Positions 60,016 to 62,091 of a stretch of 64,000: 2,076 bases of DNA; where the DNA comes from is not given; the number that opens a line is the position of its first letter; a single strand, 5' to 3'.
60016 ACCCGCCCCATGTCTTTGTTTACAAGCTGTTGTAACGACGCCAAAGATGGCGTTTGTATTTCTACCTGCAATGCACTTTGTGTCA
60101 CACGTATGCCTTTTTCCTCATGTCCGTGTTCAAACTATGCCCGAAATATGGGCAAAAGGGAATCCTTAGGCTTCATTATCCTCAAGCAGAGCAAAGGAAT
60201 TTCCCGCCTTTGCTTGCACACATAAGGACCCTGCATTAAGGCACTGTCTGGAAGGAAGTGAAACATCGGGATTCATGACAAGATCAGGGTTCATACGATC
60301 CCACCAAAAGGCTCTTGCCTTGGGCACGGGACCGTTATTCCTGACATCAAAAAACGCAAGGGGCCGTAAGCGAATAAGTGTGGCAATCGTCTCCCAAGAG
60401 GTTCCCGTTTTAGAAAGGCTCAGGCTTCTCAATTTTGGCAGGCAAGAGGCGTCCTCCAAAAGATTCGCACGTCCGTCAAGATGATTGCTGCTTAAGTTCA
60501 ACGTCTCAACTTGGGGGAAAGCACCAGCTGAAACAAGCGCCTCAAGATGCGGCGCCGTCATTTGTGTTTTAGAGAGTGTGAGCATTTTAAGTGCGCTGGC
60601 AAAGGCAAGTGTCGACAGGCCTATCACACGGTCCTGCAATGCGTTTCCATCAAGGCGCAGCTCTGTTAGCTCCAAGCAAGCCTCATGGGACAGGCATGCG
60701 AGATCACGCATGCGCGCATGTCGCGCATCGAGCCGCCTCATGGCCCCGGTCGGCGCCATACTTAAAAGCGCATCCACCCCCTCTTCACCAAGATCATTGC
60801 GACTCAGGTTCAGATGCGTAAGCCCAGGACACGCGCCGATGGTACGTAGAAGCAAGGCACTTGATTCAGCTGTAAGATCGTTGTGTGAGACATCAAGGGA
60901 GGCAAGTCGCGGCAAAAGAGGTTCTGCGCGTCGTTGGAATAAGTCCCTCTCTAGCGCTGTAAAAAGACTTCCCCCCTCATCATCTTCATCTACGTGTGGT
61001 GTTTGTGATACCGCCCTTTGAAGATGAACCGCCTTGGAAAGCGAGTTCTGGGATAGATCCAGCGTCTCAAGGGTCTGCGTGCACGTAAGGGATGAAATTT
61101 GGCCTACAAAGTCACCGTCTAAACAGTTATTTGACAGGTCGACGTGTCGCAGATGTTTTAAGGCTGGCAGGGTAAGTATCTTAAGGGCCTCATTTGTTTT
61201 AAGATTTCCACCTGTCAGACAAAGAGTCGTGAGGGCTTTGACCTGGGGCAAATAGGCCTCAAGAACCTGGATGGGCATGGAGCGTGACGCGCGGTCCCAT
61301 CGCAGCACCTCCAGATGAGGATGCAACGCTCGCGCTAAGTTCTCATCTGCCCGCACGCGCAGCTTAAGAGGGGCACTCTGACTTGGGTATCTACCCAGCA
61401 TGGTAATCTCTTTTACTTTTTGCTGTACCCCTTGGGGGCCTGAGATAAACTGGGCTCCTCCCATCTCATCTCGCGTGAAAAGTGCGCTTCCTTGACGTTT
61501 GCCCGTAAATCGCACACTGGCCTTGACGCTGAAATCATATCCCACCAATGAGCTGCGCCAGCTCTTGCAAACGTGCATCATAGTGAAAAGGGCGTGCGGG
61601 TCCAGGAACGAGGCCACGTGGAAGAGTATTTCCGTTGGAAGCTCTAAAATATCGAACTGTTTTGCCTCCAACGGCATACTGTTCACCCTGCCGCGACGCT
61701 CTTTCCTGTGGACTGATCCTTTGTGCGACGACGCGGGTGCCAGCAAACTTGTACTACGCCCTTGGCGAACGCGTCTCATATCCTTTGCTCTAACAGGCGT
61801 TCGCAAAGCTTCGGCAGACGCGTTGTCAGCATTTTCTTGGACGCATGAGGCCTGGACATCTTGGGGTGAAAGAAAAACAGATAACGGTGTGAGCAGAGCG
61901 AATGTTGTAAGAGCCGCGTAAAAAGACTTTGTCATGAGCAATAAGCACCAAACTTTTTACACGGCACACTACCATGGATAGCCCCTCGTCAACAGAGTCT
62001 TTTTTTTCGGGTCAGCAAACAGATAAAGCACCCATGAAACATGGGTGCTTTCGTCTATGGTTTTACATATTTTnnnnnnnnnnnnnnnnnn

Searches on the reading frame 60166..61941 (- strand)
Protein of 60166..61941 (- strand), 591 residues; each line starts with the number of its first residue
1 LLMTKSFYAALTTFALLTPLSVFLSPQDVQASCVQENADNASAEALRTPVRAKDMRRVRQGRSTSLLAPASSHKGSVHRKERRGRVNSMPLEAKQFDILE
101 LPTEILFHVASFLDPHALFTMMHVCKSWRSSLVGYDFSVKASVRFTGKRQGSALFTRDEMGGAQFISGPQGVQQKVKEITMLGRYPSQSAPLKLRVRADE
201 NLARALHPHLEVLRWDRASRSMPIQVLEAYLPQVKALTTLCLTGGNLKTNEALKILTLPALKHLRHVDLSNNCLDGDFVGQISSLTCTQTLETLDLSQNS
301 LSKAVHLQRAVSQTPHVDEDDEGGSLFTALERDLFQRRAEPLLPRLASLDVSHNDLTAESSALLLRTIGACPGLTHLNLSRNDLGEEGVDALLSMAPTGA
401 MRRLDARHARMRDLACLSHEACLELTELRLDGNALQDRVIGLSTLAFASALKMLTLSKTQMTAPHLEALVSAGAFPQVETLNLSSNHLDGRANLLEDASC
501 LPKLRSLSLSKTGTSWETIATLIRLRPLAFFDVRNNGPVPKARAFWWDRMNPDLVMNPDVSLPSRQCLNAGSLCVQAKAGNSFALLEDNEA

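Call 72: search_protein_families(library=pfam, proteins=[window:60166-61941:-], max_evalue=0.00001)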
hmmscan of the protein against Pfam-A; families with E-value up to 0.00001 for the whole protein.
window:60166-61941:- (591 aa): 7 families
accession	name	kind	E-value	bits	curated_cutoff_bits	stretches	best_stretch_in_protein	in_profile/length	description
PF12799.13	LRR_4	-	3.5e-13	49.8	27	0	344-384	1-39/44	Leucine Rich repeats (2 copies)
PF13516.12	LRR_6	-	1.2e-09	37.9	23.4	0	374-392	5-23/24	Leucine Rich repeat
PF12937.12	F-box-like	-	5.5e-09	36.1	24.3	1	98-130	1-33/47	F-box-like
PF13855.12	LRR_8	-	3.5e-08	33.5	27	0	425-488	3-61/61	Leucine rich repeat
PF00646.38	F-box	-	1.2e-07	31.8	20.5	1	98-131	1-34/43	F-box domain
PF00560.39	LRR_1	-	2.1e-07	30.1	20.6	0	263-285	1-23/23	Leucine Rich Repeat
PF24048.1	LRR_NXF1-5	-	4.6e-06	26.7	30.5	0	371-437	53-118/142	NXF1/2/3/5 leucine-rich repeat domain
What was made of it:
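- F-box + LRR protein at 60166-61941 (call 72).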
